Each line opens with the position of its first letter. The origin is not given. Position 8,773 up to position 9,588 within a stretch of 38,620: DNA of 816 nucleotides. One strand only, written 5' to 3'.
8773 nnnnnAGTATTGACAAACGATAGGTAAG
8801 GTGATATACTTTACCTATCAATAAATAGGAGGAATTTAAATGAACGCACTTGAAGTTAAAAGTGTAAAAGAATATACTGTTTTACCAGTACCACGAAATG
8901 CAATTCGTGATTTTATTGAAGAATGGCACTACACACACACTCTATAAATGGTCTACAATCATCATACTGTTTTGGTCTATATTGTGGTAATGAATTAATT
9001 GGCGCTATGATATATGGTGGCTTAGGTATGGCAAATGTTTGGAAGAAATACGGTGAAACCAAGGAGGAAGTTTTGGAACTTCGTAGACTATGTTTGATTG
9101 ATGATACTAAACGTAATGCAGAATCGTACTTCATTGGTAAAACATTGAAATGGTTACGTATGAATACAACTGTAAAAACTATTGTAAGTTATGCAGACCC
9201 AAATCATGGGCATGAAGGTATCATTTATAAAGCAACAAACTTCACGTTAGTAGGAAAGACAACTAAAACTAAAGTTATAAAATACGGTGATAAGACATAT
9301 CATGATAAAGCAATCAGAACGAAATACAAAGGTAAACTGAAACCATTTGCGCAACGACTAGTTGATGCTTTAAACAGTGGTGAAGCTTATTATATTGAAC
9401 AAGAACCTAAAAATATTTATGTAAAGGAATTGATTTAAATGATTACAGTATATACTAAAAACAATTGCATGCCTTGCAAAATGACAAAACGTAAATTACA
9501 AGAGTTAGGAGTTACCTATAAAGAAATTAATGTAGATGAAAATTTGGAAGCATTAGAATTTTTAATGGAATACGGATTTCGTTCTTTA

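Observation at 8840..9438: Early gene split by a frameshift exactly at a (CA)5 dinucleotide tract; possible slipped-strand phase switch, pseudogene or sequencing error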

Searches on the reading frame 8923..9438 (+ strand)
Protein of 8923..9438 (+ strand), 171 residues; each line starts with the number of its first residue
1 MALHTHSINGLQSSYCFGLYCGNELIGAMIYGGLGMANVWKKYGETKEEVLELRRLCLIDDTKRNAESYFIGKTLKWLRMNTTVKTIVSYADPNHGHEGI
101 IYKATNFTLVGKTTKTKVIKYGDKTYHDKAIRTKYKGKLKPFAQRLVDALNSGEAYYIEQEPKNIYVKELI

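Call 40: find_encoding_contigs(protein=window:8923-9438:+, flank=3000, max_places=10)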
Protein window:8923-9438:+ (171 aa): 19 contigs read that carry it; 2 places shown.
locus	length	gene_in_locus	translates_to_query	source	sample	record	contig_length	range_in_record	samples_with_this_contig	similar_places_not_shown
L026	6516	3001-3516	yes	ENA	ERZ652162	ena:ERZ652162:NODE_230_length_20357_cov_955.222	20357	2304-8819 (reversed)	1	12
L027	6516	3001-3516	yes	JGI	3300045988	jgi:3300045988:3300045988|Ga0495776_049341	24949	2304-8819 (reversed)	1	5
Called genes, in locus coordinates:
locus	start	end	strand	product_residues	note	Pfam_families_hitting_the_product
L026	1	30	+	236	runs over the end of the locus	-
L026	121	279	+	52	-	-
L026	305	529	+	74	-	-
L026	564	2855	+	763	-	-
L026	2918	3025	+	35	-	-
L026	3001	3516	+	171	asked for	PF25680:Mom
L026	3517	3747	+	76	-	PF00462:Glutaredoxin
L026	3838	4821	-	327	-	PF01510:Amidase_2, PF16775:ZoocinA_TRD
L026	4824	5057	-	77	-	PF04531:Phage_holin_1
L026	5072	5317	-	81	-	PF10779:XhlA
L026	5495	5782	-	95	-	-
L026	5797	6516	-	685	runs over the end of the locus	PF06605:Prophage_tail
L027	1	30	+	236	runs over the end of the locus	-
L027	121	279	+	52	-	-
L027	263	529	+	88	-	-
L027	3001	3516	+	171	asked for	PF25680:Mom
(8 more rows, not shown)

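Call 42: list_cluster_members(proteins=[window:8923-9438:+, window:8840-8947:+, P0002])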
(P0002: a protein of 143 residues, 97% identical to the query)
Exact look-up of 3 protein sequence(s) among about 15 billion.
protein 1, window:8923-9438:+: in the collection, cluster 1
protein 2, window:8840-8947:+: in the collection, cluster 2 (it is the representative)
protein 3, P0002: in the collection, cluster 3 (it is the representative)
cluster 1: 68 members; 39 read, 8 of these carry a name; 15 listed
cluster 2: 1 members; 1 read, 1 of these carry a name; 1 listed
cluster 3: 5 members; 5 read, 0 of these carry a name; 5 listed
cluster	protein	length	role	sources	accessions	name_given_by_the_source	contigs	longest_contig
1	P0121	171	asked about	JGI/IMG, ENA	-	hypothetical protein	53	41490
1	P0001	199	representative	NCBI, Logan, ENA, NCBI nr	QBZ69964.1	DNA modification [Enterococcus phage vB_EfaS_Ef5.2]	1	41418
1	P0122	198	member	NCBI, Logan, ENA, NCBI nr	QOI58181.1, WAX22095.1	hypothetical protein [Enterococcus phage vB_EfaS_Ef6.1] | putative DNA modification [Enterococcus phage EFA1]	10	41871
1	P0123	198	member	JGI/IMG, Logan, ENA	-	hypothetical protein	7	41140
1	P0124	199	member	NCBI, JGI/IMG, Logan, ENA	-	hypothetical protein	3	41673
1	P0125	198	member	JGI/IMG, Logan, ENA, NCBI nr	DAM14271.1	hypothetical protein | MAG TPA: protein of unknown function (DUF4338) [Caudoviricetes sp.]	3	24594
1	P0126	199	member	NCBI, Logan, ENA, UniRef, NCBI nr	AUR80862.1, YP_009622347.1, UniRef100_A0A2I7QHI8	DNA modification protein [Enterococcus phage PMBT2] | DNA modification protein n=1 Tax=Enterococcus phage PMBT2 TaxID=2070197 ... | Mom-like DNA modification protein [Enterococcus phage PMBT2]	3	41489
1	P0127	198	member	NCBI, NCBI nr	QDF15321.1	hypothetical protein msf2phage_40 [Enterococcus phage MSF2]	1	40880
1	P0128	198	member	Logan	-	-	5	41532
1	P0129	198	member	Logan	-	-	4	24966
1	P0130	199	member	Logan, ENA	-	-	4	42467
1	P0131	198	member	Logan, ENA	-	-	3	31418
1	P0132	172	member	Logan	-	-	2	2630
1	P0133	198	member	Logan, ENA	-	-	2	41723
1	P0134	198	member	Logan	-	-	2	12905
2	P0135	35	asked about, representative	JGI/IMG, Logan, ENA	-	hypothetical protein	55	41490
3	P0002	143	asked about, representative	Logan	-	-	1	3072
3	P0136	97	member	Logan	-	-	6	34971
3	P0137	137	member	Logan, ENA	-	-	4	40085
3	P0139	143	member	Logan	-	-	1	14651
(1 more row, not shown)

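Call 44: find_encoding_contigs(protein=P0132, flank=1500, max_places=10)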
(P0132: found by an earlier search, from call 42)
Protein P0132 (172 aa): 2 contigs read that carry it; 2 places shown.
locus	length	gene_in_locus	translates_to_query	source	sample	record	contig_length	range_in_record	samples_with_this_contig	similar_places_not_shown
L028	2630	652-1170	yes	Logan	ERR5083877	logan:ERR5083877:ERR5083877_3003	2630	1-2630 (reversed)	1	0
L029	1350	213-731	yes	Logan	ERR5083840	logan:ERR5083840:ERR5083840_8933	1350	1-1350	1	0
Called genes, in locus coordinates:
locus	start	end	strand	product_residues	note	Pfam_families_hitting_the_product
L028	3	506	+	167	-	?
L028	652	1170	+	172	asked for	PF25680:Mom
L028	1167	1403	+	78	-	PF00462:Glutaredoxin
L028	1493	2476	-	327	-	PF01510:Amidase_2, PF16775:ZoocinA_TRD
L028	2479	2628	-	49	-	?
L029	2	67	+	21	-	?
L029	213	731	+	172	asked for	PF25680:Mom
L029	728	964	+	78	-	PF00462:Glutaredoxin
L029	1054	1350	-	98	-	?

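Call 45: find_encoding_contigs(protein=P0136, flank=1500, max_places=10)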
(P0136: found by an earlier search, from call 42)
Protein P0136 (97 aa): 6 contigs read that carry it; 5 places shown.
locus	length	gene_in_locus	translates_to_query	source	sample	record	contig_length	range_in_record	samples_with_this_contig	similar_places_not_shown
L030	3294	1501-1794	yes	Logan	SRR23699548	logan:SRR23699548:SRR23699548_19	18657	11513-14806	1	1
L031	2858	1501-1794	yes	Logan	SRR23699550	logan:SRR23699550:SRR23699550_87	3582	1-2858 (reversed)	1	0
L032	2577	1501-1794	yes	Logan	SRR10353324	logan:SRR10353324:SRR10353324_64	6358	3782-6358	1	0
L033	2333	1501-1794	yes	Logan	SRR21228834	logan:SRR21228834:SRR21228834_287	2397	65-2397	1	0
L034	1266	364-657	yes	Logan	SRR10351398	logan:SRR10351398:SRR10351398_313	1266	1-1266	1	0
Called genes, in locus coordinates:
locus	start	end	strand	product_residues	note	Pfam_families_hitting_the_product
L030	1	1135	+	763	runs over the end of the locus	-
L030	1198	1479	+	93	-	PF25680:Mom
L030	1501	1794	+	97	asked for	PF25680:Mom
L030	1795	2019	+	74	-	PF00462:Glutaredoxin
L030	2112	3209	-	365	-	PF01510:Amidase_2, PF08460:SH3_5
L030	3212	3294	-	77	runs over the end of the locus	PF04531:Phage_holin_1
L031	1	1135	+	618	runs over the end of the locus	?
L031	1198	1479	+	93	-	PF25680:Mom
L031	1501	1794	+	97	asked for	PF25680:Mom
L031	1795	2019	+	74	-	PF00462:Glutaredoxin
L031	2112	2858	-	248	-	?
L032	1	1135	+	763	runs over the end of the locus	-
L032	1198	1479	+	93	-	PF25680:Mom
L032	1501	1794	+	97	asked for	PF25680:Mom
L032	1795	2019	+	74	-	PF00462:Glutaredoxin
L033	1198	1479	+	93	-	PF25680:Mom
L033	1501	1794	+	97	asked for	PF25680:Mom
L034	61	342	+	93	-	PF25680:Mom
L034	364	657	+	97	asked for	PF25680:Mom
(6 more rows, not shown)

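Call 46: find_encoding_contigs(protein=P0137, flank=1500, max_places=10)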
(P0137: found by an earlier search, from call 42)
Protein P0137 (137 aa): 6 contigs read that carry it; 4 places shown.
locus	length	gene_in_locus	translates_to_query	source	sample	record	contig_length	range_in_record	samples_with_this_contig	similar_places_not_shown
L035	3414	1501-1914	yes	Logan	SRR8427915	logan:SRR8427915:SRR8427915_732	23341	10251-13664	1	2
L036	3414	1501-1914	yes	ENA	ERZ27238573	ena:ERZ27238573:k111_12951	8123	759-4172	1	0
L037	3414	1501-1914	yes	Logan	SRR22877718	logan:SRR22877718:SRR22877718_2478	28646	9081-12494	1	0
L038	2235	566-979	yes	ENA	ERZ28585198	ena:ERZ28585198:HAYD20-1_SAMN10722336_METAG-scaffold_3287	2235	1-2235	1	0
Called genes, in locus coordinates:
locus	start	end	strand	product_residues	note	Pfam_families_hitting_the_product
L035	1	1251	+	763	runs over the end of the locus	-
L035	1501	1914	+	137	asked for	PF25680:Mom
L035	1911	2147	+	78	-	PF00462:Glutaredoxin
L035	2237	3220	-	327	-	PF01510:Amidase_2, PF16775:ZoocinA_TRD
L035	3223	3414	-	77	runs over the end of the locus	PF04531:Phage_holin_1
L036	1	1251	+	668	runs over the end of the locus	?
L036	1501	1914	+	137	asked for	PF25680:Mom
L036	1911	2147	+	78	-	PF00462:Glutaredoxin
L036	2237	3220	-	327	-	PF01510:Amidase_2, PF16775:ZoocinA_TRD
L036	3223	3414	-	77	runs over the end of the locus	PF04531:Phage_holin_1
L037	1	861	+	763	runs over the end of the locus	-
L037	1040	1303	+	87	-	-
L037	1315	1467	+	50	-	-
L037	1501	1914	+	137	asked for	PF25680:Mom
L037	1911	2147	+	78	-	PF00462:Glutaredoxin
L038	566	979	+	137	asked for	PF25680:Mom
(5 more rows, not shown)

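Call 52: find_encoding_contigs(protein=P0135, flank=10000, max_places=10)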
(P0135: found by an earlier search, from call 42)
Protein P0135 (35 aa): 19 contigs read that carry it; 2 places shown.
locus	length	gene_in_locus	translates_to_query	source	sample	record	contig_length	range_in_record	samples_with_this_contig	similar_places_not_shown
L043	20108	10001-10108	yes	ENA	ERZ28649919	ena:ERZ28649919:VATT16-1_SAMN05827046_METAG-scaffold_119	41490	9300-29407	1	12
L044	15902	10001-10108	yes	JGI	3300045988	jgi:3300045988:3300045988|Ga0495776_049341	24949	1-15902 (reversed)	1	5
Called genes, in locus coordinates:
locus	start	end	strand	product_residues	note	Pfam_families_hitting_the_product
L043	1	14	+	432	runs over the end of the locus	PF00176:SNF2-rel_dom, PF00271:Helicase_C (weak)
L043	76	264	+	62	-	-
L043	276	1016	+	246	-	PF09250:Prim-Pol, PF08708:PriCT_1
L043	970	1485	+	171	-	PF07463:NUMOD4, PF13392:HNH_3, PF22083:I-HmuI_NUMOD-like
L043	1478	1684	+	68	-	-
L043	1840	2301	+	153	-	PF11753:DUF3310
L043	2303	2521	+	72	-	-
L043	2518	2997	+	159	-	-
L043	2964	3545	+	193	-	PF07463:NUMOD4, PF13392:HNH_3, PF22083:I-HmuI_NUMOD-like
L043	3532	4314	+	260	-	PF12706:Lactamase_B_2 (faint)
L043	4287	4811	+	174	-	PF07463:NUMOD4 (weak), PF13392:HNH_3 (weak), PF22083:I-HmuI_NUMOD-like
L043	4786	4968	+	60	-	-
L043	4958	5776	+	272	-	PF07083:DUF1351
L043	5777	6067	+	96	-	-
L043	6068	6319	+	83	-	-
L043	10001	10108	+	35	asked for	-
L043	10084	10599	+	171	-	PF25680:Mom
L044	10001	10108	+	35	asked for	-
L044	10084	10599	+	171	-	PF25680:Mom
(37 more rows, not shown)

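Call 61: find_encoding_contigs(protein=P0139, flank=1500, max_places=10)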
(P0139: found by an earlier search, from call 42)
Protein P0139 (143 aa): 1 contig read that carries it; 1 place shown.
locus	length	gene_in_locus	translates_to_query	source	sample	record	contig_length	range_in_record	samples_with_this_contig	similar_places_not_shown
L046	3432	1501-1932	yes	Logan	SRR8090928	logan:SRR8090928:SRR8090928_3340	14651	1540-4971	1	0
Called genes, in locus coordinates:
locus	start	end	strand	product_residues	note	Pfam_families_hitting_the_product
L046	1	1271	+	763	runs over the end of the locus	-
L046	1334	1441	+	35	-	-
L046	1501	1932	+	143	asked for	PF25680:Mom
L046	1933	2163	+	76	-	PF00462:Glutaredoxin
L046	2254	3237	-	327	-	PF01510:Amidase_2, PF16775:ZoocinA_TRD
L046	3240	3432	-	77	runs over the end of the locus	PF04531:Phage_holin_1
